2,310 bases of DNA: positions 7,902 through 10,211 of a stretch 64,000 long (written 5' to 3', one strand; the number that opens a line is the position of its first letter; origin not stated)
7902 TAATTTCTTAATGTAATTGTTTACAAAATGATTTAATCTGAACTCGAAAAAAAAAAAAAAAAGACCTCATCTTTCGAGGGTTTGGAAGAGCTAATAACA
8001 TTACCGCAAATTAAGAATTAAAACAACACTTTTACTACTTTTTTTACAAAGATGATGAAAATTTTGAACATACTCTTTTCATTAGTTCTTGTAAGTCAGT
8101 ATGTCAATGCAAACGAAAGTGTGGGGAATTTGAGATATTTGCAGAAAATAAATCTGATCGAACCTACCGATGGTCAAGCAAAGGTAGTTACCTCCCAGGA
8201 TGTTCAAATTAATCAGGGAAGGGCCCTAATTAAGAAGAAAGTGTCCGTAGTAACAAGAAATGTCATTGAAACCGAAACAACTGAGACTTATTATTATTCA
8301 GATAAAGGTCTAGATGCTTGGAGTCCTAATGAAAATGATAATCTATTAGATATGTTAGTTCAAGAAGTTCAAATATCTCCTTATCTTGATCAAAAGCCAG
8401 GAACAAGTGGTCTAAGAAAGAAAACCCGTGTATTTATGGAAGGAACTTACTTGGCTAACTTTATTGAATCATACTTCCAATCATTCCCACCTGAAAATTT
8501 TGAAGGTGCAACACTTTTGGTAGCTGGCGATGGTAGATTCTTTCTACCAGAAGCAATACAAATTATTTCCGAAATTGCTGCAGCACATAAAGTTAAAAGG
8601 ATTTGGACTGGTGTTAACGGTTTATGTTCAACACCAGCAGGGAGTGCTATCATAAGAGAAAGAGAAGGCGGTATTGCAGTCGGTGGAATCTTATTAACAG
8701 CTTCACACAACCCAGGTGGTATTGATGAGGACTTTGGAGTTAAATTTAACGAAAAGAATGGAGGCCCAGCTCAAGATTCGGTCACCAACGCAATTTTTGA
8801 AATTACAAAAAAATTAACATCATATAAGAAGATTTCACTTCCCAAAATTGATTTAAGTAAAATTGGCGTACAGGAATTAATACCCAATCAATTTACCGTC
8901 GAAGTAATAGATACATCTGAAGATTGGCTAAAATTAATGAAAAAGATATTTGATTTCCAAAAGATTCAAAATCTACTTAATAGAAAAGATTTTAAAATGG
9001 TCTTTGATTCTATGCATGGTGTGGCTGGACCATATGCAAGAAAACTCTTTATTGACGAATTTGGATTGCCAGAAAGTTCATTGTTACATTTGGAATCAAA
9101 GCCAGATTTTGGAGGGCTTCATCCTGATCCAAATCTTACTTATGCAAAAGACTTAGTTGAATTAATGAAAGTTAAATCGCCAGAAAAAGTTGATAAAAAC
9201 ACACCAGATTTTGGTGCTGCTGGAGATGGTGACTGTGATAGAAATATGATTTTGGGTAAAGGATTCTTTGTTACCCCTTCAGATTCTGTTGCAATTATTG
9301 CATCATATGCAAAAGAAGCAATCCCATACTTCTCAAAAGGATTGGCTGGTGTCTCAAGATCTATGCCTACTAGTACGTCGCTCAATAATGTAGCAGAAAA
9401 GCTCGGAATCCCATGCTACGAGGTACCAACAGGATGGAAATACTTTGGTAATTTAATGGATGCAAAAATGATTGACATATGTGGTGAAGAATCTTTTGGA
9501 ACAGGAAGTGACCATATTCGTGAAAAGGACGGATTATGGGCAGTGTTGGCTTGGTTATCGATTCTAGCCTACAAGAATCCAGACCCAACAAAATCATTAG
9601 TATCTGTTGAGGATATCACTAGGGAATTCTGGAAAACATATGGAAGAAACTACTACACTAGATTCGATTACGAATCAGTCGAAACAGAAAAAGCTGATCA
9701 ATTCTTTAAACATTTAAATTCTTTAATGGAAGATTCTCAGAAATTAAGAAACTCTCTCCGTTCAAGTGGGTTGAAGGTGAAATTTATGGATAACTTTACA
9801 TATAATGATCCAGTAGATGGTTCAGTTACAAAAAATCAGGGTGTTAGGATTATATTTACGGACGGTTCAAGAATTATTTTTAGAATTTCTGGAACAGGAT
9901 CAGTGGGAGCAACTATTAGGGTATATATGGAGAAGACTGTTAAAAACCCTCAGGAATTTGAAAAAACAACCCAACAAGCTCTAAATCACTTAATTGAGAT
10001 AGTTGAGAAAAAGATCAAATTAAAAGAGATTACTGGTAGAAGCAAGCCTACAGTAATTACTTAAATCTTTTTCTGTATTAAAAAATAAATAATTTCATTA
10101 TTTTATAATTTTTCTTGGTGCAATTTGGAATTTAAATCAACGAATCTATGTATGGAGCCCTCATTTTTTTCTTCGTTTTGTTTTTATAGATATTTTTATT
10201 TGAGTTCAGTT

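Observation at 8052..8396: Second PGM copy carries a signal peptide and ~105-aa N-terminal extension: parafusin-like secretory PGM?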

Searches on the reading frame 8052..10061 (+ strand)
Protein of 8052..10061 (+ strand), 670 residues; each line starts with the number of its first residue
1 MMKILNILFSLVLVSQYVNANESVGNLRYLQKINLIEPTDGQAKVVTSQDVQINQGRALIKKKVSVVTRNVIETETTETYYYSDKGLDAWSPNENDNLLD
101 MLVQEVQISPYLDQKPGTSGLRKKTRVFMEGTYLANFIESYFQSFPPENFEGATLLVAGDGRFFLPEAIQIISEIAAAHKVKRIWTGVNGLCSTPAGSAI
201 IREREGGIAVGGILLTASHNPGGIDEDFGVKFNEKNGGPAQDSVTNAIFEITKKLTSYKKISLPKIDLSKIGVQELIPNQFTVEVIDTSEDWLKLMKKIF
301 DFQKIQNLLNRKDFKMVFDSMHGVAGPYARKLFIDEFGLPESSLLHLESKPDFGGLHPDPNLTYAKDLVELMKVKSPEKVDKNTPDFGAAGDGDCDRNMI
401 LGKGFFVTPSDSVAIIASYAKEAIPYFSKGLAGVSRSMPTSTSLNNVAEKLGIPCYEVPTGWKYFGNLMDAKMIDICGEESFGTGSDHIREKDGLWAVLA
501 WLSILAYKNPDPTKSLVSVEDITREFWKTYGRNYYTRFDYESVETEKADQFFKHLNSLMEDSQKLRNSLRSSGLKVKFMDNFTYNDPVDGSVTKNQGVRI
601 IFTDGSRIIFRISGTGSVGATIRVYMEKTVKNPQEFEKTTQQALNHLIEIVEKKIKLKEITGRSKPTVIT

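Call 5: find_encoding_contigs(protein=window:8052-10061:+, flank=5000, max_places=6)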
Protein window:8052-10061:+ (670 aa): 4 contigs read that carry it; 3 places shown.
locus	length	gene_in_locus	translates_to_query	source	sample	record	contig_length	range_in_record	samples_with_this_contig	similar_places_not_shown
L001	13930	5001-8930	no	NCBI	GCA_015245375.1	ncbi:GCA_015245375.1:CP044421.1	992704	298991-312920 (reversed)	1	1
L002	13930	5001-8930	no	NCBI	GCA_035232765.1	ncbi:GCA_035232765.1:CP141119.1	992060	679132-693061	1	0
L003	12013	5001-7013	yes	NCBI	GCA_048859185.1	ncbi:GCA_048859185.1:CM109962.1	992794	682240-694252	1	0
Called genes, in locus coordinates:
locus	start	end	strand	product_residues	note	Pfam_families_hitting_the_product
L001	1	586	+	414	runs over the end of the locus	PF01412:ArfGap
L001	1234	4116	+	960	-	PF23914:TPR_CcmH_CycH (faint), PF13432:TPR_16 (faint), PF14559:TPR_19 (faint), PF13181:TPR_8 (faint), PF13414:TPR_11 (faint), PF00515:TPR_1 (faint), PF07719:TPR_2 (faint), PF13431:TPR_17 (faint)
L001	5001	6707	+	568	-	PF02878:PGM_PMM_I, PF02879:PGM_PMM_II, PF02880:PGM_PMM_III, PF24947:PGM1_C_vert_fung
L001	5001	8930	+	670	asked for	PF02878:PGM_PMM_I, PF02879:PGM_PMM_II, PF02880:PGM_PMM_III, PF24947:PGM1_C_vert_fung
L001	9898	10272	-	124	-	-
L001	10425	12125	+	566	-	-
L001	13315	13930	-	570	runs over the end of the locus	-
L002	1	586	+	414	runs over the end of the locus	PF01412:ArfGap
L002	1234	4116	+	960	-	PF23914:TPR_CcmH_CycH (faint), PF13432:TPR_16 (faint), PF14559:TPR_19 (faint), PF13181:TPR_8 (faint), PF13414:TPR_11 (faint), PF00515:TPR_1 (faint), PF07719:TPR_2 (faint), PF13431:TPR_17 (faint)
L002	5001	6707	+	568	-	PF02878:PGM_PMM_I, PF02879:PGM_PMM_II, PF02880:PGM_PMM_III, PF24947:PGM1_C_vert_fung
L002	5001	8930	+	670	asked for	PF02878:PGM_PMM_I, PF02879:PGM_PMM_II, PF02880:PGM_PMM_III, PF24947:PGM1_C_vert_fung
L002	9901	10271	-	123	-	-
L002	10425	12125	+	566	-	-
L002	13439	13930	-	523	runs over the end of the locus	-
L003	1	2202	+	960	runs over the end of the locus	PF23914:TPR_CcmH_CycH (faint), PF13432:TPR_16 (faint), PF14559:TPR_19 (faint), PF13181:TPR_8 (faint), PF13414:TPR_11 (faint), PF00515:TPR_1 (faint), PF07719:TPR_2 (faint), PF13431:TPR_17 (faint)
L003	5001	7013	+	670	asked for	PF02878:PGM_PMM_I, PF02879:PGM_PMM_II, PF02880:PGM_PMM_III, PF24947:PGM1_C_vert_fung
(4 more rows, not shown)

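Call 15: find_homologous_proteins(query=window:8052-10061:+, max_evalue=1e-100)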
Query window:8052-10061:+ (670 aa): 7996 proteins with E <= 1e-100 among 8000 candidates; the best 120 are listed.
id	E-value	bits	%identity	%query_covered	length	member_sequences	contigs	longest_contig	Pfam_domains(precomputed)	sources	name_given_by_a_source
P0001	0.0e+0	1519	100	100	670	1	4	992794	PF02878.23,PF02879.23,PF24947.2,PF02880.23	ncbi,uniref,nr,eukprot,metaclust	ncbi:phosphoglucomutase, tandemly duplicated gene [Cryptosporidium parvum Iowa II]|uniref:phosphoglu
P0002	0.0e+0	1514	100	100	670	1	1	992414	PF02878.23,PF02879.23,PF24947.2,PF02880.23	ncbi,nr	ncbi:phosphoglucomutase [Cryptosporidium sp. 43IA8]|nr:phosphoglucomutase [Cryptosporidium sp. 43IA8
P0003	0.0e+0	1409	92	98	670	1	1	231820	PF02878.23,PF02879.23,PF24947.2,PF02880.23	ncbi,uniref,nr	ncbi:Phosphoglucomutase/phosphomannomutase alpha/beta/alpha domain I family protein [Cryptosporidium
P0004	0.0e+0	1351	97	91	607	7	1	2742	PF02878.23,PF02879.23,PF24947.2,PF02880.23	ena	-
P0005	0.0e+0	1242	94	85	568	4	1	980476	PF02878.23,PF02879.23,PF24947.2,PF02880.23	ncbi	ncbi:hypothetical protein cmbei_2003270 [Cryptosporidium meleagridis]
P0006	0.0e+0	1234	95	85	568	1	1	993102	PF02878.23,PF02879.23,PF24947.2,PF02880.23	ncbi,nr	ncbi:Phosphoglucomutase [Cryptosporidium tyzzeri]|nr:Phosphoglucomutase [Cryptosporidium tyzzeri]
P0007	0.0e+0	1194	91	85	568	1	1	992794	PF02878.23,PF02879.23,PF24947.2,PF02880.23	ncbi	ncbi:phosphoglucomutase [Cryptosporidium parvum]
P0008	0.0e+0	1194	91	85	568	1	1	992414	PF02878.23,PF02879.23,PF24947.2,PF02880.23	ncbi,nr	ncbi:phosphoglucomutase [Cryptosporidium sp. 43IA8]|nr:phosphoglucomutase [Cryptosporidium sp. 43IA8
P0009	0.0e+0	1192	81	96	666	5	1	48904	PF02878.23,PF00408.27,PF02879.23,PF24947.2,PF02880.23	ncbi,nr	ncbi:phosphoglucomutase [Cryptosporidium canis]|nr:phosphoglucomutase [Cryptosporidium canis]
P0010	0.0e+0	1190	91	85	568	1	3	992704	PF02878.23,PF02879.23,PF24947.2,PF02880.23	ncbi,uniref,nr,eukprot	ncbi:phosphoglucomutase, tandemly duplicated gene [Cryptosporidium parvum Iowa II]|uniref:phosphoglu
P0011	0.0e+0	1180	90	85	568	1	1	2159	PF02878.23,PF02879.23,PF24947.2,PF02880.23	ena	-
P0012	0.0e+0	1164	89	85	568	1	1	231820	PF02878.23,PF02879.23,PF24947.2,PF02880.23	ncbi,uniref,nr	ncbi:Phosphoglucomutase/phosphomannomutase alpha/beta/alpha domain I family protein [Cryptosporidium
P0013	0.0e+0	1138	86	85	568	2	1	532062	PF02878.23,PF02879.23,PF24947.2,PF02880.23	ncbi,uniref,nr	ncbi:uncharacterized protein cubi_00740 [Cryptosporidium ubiquitum]|uniref:phosphoglucomutase (alpha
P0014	0.0e+0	1136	87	85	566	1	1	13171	PF02878.23,PF00408.27,PF02879.23,PF24947.2,PF02880.23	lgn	-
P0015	0.0e+0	1051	80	85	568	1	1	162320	PF02878.23,PF02879.23,PF24947.2,PF02880.23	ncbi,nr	ncbi:Phosphoglucomutase/phosphomannomutase alpha/beta/alpha domain I family protein [Cryptosporidium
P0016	0.0e+0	1044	79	85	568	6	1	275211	PF02878.23,PF02879.23,PF24947.2,PF02880.23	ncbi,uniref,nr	ncbi:hypothetical protein FG386_001555 [Cryptosporidium ryanae]|uniref:uncharacterized protein n=1 T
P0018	9.6e-281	951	71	84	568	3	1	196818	PF02878.23,PF02879.23,PF24947.2,PF02880.23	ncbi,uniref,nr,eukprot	ncbi:phosphoglucomutase-1 protein, putative [Cryptosporidium muris RN66]|uniref:phosphoglucomutase (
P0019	3.1e-259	880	65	85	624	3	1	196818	PF02878.23,PF02879.23,PF24947.2,PF02880.23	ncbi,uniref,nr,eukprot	ncbi:phosphoglucomutase/phosphomannomutase, C-terminal domain-containing protein [Cryptosporidium mu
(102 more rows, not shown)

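Call 17: find_encoding_contigs(protein=P0003, flank=4000, max_places=2)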
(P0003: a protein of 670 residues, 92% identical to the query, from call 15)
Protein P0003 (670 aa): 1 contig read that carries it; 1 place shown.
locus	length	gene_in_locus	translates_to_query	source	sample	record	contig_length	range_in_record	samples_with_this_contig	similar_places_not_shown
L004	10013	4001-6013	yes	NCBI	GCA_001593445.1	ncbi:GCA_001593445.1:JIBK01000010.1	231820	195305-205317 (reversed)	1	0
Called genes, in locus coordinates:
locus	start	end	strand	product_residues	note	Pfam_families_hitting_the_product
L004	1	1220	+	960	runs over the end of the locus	PF23914:TPR_CcmH_CycH (faint), PF13432:TPR_16 (faint), PF14559:TPR_19 (faint), PF13414:TPR_11 (faint), PF00515:TPR_1 (faint), PF07719:TPR_2 (faint), PF13431:TPR_17 (faint)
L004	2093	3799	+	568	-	PF02878:PGM_PMM_I, PF02879:PGM_PMM_II, PF02880:PGM_PMM_III, PF24947:PGM1_C_vert_fung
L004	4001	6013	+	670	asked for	PF02878:PGM_PMM_I, PF02879:PGM_PMM_II, PF02880:PGM_PMM_III, PF24947:PGM1_C_vert_fung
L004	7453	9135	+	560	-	-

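Call 18: find_encoding_contigs(protein=P0009, flank=4000, max_places=2)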
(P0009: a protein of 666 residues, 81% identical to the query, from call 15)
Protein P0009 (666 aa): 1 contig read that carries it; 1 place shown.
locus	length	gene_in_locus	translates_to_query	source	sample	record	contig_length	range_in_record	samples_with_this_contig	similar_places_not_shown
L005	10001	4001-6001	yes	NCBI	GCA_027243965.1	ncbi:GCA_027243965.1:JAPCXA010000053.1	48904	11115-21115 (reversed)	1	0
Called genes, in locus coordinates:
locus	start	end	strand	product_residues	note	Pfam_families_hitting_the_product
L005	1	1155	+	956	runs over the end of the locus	PF13432:TPR_16 (faint), PF07719:TPR_2 (faint), PF13181:TPR_8 (faint), PF14559:TPR_19 (faint), PF13431:TPR_17 (faint), PF00515:TPR_1 (weak), PF13414:TPR_11 (weak)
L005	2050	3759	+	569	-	PF02878:PGM_PMM_I, PF02879:PGM_PMM_II, PF02880:PGM_PMM_III, PF24947:PGM1_C_vert_fung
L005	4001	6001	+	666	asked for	PF02878:PGM_PMM_I, PF02879:PGM_PMM_II, PF02880:PGM_PMM_III, PF00408:PGM_PMM_IV (weak), PF24947:PGM1_C_vert_fung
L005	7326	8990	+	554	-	-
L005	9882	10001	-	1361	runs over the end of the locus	-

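Call 19: find_encoding_contigs(protein=P0019, flank=4000, max_places=2)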
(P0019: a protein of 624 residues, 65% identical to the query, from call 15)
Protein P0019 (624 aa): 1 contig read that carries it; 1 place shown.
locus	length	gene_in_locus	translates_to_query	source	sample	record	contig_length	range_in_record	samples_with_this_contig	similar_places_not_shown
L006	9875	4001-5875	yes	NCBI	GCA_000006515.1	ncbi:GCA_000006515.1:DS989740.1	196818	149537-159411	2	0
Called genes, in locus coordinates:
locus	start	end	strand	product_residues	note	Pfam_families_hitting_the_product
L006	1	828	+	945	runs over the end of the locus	PF13174:TPR_6 (faint), PF13424:TPR_12 (faint), PF13428:TPR_14 (faint), PF00515:TPR_1 (faint), PF07719:TPR_2 (faint), PF13432:TPR_16 (faint), PF12895:ANAPC3 (weak), PF13414:TPR_11 (weak), +2 more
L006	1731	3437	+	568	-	PF02878:PGM_PMM_I, PF02879:PGM_PMM_II, PF02880:PGM_PMM_III, PF24947:PGM1_C_vert_fung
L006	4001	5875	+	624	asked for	PF02878:PGM_PMM_I, PF02879:PGM_PMM_II, PF02880:PGM_PMM_III, PF24947:PGM1_C_vert_fung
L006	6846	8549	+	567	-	-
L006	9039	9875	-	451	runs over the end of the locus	PF08585:RMI1_N_C (weak)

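Call 20: find_encoding_contigs(protein=P0013, flank=4000, max_places=2)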
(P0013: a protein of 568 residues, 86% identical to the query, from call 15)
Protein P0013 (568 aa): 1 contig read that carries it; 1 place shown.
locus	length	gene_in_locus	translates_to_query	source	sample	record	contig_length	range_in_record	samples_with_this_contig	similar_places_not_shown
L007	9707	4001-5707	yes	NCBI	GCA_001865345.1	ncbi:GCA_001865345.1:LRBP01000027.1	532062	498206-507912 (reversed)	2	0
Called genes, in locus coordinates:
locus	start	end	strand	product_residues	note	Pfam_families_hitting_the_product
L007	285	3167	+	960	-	PF13181:TPR_8 (faint), PF13431:TPR_17 (faint), PF13432:TPR_16 (faint), PF00515:TPR_1 (weak), PF07719:TPR_2 (faint), PF13414:TPR_11 (weak), PF23914:TPR_CcmH_CycH (weak), PF14559:TPR_19 (weak)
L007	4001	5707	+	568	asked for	PF02878:PGM_PMM_I, PF02879:PGM_PMM_II, PF02880:PGM_PMM_III, PF24947:PGM1_C_vert_fung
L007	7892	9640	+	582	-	-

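Call 22: find_encoding_contigs(protein=P0016, flank=4000, max_places=2)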
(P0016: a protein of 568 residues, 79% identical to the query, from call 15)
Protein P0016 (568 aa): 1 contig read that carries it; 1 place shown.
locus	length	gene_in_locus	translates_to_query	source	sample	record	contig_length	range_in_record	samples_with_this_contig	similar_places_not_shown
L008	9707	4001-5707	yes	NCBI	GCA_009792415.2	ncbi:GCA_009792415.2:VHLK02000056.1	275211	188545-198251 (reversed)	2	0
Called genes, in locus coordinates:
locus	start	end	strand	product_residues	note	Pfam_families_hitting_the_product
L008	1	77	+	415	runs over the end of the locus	PF01412:ArfGap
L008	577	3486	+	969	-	PF10602:RPN7 (faint), PF13428:TPR_14 (faint), PF07719:TPR_2 (faint), PF12895:ANAPC3 (faint), PF13181:TPR_8 (faint), PF00515:TPR_1 (faint), PF13431:TPR_17 (faint), PF13414:TPR_11 (weak), +1 more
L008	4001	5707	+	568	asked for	PF02878:PGM_PMM_I, PF02879:PGM_PMM_II, PF02880:PGM_PMM_III, PF24947:PGM1_C_vert_fung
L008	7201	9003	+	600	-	-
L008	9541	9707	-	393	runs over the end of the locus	PF08585:RMI1_N_C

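Call 23: find_encoding_contigs(protein=P0015, flank=4000, max_places=2)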
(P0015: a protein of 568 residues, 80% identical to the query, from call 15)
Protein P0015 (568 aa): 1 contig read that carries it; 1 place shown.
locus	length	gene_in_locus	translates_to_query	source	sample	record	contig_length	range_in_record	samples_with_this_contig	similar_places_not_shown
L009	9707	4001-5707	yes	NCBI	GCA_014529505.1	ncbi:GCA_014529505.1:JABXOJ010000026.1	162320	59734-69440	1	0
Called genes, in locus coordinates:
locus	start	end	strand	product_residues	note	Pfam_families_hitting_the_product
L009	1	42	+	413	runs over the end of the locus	PF01412:ArfGap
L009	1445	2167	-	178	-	-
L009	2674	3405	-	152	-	-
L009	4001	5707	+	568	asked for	PF02878:PGM_PMM_I, PF02879:PGM_PMM_II, PF02880:PGM_PMM_III, PF24947:PGM1_C_vert_fung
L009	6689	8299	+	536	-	-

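Call 25: find_encoding_contigs(protein=P0014, flank=4000, max_places=2)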
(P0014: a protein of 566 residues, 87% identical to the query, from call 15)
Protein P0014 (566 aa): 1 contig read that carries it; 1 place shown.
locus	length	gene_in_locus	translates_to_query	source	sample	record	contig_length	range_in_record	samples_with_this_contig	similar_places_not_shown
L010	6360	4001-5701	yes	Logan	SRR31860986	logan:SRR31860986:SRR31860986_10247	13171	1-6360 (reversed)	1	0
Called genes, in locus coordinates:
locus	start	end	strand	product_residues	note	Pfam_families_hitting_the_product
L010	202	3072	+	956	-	PF13432:TPR_16 (faint), PF14559:TPR_19 (faint), PF13181:TPR_8 (faint), PF13424:TPR_12 (faint), PF13431:TPR_17 (faint), PF00515:TPR_1 (weak), PF07719:TPR_2 (faint), PF13414:TPR_11 (weak)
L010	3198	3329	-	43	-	-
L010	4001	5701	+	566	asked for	PF02878:PGM_PMM_I, PF02879:PGM_PMM_II, PF02880:PGM_PMM_III, PF24947:PGM1_C_vert_fung, PF00408:PGM_PMM_IV (weak)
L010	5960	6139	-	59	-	-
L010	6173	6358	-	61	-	?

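Call 26: find_encoding_contigs(protein=P0005, flank=4000, max_places=2)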
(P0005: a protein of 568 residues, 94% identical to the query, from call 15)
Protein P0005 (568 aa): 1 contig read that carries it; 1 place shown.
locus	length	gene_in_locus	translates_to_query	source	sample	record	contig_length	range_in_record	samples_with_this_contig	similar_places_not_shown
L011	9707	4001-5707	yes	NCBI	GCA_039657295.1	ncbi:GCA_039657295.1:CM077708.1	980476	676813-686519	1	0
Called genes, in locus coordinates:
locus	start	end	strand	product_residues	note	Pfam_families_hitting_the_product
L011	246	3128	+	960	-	PF23914:TPR_CcmH_CycH (faint), PF13432:TPR_16 (faint), PF14559:TPR_19 (faint), PF13414:TPR_11 (faint), PF00515:TPR_1 (faint), PF07719:TPR_2 (faint), PF13431:TPR_17 (faint)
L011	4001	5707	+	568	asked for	PF02878:PGM_PMM_I, PF02879:PGM_PMM_II, PF02880:PGM_PMM_III, PF24947:PGM1_C_vert_fung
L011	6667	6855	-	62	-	-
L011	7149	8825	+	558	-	-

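Call 27: find_encoding_contigs(protein=P0006, flank=4000, max_places=2)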
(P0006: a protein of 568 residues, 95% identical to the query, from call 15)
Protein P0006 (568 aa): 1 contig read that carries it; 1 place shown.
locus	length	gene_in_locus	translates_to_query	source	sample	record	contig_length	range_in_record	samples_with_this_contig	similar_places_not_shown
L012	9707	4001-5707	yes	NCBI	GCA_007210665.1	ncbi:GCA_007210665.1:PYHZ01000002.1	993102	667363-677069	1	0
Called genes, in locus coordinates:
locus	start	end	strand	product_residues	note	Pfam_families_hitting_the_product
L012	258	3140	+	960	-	PF23914:TPR_CcmH_CycH (faint), PF13432:TPR_16 (faint), PF14559:TPR_19 (faint), PF13414:TPR_11 (faint), PF00515:TPR_1 (faint), PF07719:TPR_2 (faint), PF13431:TPR_17 (faint)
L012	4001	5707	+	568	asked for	PF02878:PGM_PMM_I, PF02879:PGM_PMM_II, PF02880:PGM_PMM_III, PF24947:PGM1_C_vert_fung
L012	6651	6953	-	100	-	-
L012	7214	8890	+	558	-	-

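Call 28: list_cluster_members(proteins=[P0015, P0003, P0014, P0004, P0011])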
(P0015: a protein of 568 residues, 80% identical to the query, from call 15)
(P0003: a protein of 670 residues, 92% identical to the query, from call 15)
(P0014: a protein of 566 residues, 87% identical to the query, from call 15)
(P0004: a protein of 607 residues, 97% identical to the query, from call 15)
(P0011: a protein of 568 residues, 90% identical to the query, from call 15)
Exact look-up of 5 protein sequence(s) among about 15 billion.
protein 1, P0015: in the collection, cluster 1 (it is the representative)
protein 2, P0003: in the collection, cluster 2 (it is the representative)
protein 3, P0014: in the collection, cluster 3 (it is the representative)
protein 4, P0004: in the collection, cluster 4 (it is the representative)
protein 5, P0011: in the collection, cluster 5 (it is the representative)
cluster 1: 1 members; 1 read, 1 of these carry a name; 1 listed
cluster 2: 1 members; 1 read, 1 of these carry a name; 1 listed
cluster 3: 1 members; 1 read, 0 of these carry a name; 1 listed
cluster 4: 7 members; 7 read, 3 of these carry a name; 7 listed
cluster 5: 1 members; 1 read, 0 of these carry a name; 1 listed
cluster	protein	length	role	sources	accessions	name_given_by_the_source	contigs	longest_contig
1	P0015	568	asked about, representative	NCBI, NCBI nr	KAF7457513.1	Phosphoglucomutase/phosphomannomutase alpha/beta/alpha domain I family protein ...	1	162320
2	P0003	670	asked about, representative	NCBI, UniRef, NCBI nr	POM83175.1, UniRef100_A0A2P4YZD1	Phosphoglucomutase/phosphomannomutase alpha/beta/alpha domain I family protein ... | phosphoglucomutase (alpha-D-glucose-1,6-bisphosphate-dependent) n=1 Tax=Cryptosporidium ...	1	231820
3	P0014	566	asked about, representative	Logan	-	-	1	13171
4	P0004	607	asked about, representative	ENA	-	-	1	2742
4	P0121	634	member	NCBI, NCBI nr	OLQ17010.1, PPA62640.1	Phosphoglucomutase/phosphomannomutase alpha/beta/alpha domain I family protein ... | Phosphoglucomutase cytoplasmic [Cryptosporidium hominis]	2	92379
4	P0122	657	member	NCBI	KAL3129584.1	phosphoglucomutase [Cryptosporidium hominis]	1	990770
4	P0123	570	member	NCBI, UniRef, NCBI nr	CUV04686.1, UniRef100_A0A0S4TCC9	unnamed protein product [Cryptosporidium hominis] | phosphoglucomutase (alpha-D-glucose-1,6-bisphosphate-dependent) n=2 Tax=Cryptosporidium ...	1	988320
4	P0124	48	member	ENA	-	-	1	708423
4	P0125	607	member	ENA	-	-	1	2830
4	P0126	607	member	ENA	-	-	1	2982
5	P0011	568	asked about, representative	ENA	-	-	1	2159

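Call 30: find_encoding_contigs(protein=P0004, flank=4000, max_places=4)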
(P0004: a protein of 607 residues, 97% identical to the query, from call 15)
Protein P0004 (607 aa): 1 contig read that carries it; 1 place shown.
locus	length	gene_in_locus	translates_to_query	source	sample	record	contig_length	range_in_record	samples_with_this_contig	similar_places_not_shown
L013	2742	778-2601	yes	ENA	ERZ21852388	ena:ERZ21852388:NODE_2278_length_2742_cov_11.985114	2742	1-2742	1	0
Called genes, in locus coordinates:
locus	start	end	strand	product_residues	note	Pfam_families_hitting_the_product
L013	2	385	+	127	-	?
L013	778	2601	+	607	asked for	PF02878:PGM_PMM_I, PF02879:PGM_PMM_II, PF02880:PGM_PMM_III, PF24947:PGM1_C_vert_fung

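Call 37: find_encoding_contigs(protein=P0122, flank=3000, max_places=2)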
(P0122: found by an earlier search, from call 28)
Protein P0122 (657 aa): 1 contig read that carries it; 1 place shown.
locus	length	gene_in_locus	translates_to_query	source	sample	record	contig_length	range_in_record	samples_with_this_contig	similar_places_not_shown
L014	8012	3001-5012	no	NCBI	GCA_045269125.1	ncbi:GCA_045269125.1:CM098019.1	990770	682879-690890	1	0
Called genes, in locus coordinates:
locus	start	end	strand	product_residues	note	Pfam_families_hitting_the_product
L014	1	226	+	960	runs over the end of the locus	PF23914:TPR_CcmH_CycH (faint), PF13432:TPR_16 (faint), PF14559:TPR_19 (faint), PF13181:TPR_8 (faint), PF13414:TPR_11 (faint), PF00515:TPR_1 (faint), PF07719:TPR_2 (faint), PF13431:TPR_17 (faint)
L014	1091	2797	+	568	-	PF02878:PGM_PMM_I, PF02879:PGM_PMM_II, PF02880:PGM_PMM_III, PF24947:PGM1_C_vert_fung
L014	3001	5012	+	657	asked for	PF02878:PGM_PMM_I, PF02879:PGM_PMM_II, PF02880:PGM_PMM_III, PF24947:PGM1_C_vert_fung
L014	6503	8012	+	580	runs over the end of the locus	-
